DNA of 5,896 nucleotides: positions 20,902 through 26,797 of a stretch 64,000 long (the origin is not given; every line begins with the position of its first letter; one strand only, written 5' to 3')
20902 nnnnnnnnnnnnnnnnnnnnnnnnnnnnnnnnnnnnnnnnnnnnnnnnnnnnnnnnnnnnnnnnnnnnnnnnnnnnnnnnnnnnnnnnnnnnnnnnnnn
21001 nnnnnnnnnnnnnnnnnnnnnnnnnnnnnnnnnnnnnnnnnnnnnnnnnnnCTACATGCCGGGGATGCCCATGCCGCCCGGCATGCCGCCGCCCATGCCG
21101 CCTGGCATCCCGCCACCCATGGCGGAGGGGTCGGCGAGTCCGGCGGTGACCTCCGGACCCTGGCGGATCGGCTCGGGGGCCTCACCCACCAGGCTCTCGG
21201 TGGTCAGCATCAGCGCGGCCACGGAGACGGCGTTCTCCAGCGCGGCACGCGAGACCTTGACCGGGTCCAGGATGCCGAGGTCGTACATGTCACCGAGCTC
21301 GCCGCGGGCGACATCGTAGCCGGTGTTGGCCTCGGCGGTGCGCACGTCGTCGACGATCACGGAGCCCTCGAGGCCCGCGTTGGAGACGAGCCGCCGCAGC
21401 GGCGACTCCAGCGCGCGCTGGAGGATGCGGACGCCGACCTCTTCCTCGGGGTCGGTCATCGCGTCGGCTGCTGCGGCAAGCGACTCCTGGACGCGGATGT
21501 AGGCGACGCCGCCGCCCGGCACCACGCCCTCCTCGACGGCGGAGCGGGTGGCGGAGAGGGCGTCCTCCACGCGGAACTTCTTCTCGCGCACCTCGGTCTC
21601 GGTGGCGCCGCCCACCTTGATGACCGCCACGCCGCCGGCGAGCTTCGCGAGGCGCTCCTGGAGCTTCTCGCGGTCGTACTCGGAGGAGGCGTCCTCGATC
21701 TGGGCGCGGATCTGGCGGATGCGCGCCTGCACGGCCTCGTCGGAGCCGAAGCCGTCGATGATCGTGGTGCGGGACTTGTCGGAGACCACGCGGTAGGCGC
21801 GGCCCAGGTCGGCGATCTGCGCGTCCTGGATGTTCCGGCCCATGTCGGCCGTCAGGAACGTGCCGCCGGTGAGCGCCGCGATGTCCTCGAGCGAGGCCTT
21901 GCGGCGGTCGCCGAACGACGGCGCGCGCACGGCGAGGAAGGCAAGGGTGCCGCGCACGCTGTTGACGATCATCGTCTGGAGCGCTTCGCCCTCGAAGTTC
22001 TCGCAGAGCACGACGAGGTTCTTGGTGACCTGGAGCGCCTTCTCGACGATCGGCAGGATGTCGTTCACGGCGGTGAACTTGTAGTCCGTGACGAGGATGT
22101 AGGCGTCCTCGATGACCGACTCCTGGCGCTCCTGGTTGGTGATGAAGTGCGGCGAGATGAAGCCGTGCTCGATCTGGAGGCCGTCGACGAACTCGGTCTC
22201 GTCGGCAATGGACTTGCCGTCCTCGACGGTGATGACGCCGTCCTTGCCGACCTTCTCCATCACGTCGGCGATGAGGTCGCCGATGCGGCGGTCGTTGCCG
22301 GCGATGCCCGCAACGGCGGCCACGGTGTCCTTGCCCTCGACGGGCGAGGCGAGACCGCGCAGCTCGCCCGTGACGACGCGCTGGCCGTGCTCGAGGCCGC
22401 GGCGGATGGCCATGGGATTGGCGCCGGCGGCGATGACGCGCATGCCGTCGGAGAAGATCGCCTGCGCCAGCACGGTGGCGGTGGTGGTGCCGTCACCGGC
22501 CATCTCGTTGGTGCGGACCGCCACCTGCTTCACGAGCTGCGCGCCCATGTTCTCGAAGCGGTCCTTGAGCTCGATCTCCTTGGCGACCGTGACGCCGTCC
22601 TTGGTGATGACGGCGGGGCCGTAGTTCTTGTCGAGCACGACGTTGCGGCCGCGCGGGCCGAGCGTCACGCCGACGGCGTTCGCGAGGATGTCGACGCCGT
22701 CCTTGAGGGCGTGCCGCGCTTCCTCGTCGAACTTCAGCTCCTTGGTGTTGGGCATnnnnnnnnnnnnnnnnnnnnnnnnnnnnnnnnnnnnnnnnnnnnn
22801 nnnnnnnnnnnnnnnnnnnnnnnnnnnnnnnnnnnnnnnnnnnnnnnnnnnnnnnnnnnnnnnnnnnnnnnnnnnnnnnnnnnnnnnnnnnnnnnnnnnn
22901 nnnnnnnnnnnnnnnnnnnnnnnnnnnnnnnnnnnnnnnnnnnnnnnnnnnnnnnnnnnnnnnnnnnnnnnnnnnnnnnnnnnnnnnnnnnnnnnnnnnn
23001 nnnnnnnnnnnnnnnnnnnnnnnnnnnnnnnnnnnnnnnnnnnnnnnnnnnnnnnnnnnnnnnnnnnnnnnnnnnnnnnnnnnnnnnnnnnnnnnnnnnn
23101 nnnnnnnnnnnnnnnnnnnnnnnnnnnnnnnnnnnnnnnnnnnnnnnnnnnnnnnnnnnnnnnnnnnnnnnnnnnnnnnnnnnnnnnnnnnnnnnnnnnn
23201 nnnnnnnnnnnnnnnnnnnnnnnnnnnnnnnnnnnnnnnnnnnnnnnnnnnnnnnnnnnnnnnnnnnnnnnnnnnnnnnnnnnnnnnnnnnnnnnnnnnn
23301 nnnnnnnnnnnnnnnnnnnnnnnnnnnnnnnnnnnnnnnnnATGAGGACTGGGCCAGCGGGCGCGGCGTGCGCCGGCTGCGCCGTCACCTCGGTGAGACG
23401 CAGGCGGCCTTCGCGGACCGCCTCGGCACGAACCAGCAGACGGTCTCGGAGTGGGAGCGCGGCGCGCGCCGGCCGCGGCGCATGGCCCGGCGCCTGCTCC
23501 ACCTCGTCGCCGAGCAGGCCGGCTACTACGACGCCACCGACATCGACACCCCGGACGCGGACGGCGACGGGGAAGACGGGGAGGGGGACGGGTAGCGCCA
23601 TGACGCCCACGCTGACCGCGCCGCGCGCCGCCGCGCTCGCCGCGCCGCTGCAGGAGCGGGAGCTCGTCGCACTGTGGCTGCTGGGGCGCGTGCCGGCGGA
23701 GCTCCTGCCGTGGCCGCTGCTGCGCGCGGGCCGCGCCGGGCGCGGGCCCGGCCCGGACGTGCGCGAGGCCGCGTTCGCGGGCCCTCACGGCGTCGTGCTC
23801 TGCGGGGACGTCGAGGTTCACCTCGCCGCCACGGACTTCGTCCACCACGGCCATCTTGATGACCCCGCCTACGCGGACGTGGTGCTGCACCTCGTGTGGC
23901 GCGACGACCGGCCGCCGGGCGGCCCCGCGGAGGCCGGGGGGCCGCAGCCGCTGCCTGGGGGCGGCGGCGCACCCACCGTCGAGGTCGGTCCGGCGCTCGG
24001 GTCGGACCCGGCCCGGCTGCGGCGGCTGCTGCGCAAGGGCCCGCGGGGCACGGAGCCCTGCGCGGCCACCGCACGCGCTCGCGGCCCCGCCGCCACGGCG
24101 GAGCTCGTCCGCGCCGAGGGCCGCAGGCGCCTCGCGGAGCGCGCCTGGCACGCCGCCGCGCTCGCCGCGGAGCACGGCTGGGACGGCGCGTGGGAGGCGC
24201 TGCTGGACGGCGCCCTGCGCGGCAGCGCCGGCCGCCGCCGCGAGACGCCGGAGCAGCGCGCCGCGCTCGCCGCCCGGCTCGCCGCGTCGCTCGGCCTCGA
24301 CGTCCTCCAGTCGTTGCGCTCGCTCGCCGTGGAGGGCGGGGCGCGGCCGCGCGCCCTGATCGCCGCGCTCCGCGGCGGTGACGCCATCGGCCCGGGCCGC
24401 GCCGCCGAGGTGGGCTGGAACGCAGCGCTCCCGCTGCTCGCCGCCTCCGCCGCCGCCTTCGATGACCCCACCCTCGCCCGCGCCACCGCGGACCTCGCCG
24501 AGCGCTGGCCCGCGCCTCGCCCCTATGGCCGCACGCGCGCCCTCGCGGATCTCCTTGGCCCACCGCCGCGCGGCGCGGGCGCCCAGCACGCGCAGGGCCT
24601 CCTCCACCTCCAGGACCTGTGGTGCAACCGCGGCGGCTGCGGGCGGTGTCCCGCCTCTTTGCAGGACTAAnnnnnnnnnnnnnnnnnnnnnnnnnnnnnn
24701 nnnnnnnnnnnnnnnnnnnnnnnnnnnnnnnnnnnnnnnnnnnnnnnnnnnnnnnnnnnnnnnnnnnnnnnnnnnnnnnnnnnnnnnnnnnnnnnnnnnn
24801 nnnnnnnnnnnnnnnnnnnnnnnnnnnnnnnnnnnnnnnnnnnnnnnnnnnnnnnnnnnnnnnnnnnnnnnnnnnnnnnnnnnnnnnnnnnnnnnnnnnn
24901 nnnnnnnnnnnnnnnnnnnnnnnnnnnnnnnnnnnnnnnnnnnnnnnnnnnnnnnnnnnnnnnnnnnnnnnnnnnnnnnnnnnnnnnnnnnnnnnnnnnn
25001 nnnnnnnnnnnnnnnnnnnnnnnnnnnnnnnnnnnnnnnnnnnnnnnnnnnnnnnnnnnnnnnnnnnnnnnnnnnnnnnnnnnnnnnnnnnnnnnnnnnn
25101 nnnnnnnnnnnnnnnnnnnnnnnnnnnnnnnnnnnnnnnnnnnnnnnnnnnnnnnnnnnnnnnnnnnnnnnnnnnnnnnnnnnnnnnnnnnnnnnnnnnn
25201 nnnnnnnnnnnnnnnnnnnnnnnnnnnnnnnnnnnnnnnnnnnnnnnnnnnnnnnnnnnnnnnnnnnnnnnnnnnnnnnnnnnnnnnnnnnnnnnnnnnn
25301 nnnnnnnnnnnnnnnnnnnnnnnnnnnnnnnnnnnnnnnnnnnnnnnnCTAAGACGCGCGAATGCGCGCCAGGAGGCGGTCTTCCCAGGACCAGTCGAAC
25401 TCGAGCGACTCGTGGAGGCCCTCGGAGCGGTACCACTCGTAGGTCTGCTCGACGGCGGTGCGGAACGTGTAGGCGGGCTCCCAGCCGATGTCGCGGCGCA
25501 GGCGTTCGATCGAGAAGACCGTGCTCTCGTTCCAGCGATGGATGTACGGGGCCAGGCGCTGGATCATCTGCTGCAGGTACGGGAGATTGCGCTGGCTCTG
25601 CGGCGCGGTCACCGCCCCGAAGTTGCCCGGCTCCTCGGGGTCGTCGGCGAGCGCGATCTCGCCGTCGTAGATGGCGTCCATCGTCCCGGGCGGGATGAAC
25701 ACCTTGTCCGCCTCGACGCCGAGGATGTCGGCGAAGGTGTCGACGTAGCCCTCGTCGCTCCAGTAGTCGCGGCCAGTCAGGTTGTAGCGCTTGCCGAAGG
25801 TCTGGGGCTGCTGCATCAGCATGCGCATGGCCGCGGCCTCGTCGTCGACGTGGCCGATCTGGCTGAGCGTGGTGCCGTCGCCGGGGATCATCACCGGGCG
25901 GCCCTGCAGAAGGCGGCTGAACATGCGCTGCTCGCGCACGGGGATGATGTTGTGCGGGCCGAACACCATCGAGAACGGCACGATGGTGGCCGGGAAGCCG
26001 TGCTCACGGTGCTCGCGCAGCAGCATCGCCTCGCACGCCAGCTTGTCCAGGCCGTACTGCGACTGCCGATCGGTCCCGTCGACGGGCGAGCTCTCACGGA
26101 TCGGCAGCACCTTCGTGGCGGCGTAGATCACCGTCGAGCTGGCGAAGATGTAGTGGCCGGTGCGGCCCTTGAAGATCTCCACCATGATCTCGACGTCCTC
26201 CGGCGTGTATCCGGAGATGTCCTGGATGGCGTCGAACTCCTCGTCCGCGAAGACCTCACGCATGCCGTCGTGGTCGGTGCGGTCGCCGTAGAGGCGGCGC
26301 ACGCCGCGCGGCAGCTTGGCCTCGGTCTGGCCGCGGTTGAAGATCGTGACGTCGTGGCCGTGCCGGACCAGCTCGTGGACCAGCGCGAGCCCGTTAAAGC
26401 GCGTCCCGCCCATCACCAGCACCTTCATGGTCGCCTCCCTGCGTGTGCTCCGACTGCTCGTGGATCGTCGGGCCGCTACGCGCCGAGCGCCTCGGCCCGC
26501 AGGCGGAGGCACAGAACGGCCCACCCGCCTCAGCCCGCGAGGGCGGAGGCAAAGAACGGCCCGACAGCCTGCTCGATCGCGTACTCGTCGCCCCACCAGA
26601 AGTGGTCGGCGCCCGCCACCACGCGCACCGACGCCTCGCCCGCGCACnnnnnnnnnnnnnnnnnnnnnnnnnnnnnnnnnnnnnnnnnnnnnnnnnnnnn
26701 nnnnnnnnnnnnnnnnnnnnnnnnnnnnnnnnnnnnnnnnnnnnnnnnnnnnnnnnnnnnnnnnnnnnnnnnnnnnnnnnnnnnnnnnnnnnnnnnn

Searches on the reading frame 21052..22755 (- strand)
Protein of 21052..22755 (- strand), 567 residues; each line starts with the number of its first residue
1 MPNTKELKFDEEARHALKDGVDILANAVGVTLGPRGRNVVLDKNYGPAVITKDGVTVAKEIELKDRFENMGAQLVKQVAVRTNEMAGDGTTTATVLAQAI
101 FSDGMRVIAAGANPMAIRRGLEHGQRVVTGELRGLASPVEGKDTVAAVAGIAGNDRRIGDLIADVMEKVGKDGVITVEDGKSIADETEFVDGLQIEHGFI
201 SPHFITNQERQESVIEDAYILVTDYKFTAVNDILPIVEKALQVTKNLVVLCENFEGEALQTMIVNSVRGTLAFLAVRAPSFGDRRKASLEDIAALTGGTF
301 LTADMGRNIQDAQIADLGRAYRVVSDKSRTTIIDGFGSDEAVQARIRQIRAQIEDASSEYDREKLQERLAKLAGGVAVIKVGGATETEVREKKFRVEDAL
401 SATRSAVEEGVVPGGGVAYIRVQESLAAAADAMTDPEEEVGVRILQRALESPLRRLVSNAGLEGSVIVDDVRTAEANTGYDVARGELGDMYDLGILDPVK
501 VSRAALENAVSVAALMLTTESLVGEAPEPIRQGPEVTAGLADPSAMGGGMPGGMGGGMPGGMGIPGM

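Call 26: search_protein_families(library=pfam, proteins=[window:21052-22755:-])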
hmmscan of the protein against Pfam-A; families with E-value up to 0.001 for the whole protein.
window:21052-22755:- (567 aa): 1 family
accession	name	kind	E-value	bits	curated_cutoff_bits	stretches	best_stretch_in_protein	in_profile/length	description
PF00118.29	Cpn60_TCP1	-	2.7e-71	241.2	34.3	1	24-523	1-486/490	TCP-1/cpn60 chaperonin family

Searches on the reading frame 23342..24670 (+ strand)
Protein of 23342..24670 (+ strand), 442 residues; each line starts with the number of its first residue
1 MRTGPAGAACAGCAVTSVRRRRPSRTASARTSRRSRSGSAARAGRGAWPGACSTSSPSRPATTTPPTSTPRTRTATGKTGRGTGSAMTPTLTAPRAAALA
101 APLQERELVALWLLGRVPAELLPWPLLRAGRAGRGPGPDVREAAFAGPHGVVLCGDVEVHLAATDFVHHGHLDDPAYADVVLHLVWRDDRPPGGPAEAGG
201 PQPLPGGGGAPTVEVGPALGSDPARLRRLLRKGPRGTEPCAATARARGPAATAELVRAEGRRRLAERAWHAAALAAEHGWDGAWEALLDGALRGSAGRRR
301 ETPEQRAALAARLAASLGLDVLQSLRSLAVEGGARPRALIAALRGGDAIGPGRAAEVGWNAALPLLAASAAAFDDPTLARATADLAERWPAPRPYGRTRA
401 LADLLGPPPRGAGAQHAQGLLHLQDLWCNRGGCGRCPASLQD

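Call 8: search_protein_families(library=pfam, proteins=[window:23342-24670:+])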
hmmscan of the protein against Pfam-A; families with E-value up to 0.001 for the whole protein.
window:23342-24670:+ (442 aa): 1 family
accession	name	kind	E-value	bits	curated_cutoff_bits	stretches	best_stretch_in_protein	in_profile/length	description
PF11013.13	DUF2851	-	1.8e-12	47.4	25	1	128-190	30-91/375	Protein of unknown function (DUF2851)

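Call 53: search_protein_families(library=ncbifam, proteins=[window:23342-24670:+], max_evalue=0.00001)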
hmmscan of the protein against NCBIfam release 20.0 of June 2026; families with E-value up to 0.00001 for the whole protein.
window:23342-24670:+ (442 aa): 0 families

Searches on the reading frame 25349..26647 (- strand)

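Call 8: search_protein_families(library=pfam, proteins=[window:25349-26647:-])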
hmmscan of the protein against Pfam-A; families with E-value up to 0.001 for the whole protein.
window:25349-26647:- (432 aa): 2 families
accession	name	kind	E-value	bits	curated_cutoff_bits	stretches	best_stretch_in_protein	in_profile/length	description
PF01370.27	Epimerase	-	3.6e-27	95.8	20.9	1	76-290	1-239/240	NAD dependent epimerase/dehydratase family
PF16363.11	GDP_Man_Dehyd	-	4.6e-12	46.5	27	1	165-283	123-242/332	GDP-mannose 4,6 dehydratase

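Call 53: search_protein_families(library=ncbifam, proteins=[window:25349-26647:-], max_evalue=0.00001)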
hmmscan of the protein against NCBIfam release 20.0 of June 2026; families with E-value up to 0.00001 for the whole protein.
window:25349-26647:- (432 aa): 7 families
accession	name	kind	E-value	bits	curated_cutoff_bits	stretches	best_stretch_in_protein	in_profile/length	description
TIGR01181.1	dTDP_gluc_dehyt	equivalog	5e-14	52.1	365.1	1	194-314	147-266/321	dTDP-glucose 4,6-dehydratase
TIGR01179.1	galE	equivalog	2.1e-11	43.2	262.3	0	158-232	108-180/332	UDP-glucose 4-epimerase GalE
NF042422.1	oxyalk_red_OleD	equivalog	2.7e-10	40.1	580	1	74-136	1-63/329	2-alkyl-3-oxoalkanoate reductase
NF007490.0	PRK10084.1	subfamily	1.9e-09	37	649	0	196-310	165-278/361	dTDP-glucose 4,6-dehydratase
TIGR04180.1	EDH_00030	hypoth_equivalog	2.8e-08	33.2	475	1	165-313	115-260/297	NAD-dependent 4,6-dehydratase LegB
TIGR03466.1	HpnA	hypoth_equivalog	3.1e-08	32.9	367.65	0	165-321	107-258/327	hopanoid-associated sugar epimerase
NF007582.0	PRK10217.1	equivalog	8.7e-08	31.6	698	0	196-315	158-276/355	dTDP-glucose 4,6-dehydratase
